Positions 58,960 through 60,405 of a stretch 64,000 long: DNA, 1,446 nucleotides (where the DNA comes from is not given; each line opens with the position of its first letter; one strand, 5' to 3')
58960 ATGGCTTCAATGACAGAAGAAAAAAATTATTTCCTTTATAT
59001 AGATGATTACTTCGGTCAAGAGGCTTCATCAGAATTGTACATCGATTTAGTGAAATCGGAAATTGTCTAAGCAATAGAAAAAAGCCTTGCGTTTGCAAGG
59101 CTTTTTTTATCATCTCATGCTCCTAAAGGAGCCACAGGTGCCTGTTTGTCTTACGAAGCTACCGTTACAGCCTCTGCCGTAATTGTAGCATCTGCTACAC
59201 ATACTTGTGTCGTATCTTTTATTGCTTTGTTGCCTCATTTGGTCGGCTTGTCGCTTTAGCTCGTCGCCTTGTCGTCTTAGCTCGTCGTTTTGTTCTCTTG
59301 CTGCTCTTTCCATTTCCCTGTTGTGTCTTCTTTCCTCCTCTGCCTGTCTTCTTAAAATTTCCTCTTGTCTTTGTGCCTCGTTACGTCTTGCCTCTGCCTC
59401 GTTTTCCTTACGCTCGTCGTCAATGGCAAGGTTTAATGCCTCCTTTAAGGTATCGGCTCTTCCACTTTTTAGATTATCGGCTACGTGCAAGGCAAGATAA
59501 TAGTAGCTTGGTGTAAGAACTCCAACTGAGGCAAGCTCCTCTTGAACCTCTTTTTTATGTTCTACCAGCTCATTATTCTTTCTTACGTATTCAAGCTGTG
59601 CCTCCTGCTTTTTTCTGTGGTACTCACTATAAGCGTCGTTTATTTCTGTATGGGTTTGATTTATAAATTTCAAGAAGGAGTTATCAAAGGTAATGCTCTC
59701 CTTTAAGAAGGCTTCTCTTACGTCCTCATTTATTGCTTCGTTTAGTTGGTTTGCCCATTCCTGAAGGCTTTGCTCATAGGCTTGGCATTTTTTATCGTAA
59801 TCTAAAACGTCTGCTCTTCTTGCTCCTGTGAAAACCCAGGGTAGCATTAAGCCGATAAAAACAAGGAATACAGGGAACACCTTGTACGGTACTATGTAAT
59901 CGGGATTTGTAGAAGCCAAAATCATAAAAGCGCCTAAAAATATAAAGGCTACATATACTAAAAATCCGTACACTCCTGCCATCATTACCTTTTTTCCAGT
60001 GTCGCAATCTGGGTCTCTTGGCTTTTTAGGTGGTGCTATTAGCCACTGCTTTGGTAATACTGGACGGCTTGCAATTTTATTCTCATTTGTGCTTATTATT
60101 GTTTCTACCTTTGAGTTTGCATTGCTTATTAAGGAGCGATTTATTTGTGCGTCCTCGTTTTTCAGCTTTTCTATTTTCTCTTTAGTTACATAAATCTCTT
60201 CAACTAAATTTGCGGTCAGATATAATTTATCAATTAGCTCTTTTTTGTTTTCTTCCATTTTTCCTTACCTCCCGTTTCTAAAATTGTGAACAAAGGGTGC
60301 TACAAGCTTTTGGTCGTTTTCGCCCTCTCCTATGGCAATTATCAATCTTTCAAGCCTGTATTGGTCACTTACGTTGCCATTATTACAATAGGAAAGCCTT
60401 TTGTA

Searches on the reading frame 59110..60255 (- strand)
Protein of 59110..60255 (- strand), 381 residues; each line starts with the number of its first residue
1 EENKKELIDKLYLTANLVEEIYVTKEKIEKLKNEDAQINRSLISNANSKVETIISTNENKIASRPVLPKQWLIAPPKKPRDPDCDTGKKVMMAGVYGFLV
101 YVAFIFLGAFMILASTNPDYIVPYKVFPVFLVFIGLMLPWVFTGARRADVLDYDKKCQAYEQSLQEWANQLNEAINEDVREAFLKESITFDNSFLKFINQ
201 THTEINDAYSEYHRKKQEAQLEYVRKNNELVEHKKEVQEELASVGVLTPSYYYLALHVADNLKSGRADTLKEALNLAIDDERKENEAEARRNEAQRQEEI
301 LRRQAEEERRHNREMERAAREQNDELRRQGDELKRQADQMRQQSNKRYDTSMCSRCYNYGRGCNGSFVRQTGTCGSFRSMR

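Call 66: search_protein_families(library=pfam, proteins=[window:59110-60255:-], max_evalue=0.05)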
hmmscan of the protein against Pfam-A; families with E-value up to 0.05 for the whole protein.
window:59110-60255:- (381 aa): 3 families
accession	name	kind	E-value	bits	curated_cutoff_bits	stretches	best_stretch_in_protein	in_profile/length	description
PF04906.18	Tweety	-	0.0062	15.7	31.8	1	129-244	237-349/431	Tweety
PF07332.16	Phage_holin_3_6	-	0.021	15.3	28.4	0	87-143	34-89/116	Putative Actinobacterial Holin-X, holin superfamily III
PF10721.14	DUF2514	-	0.025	15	26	1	271-351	27-109/161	Protein of unknown function (DUF2514)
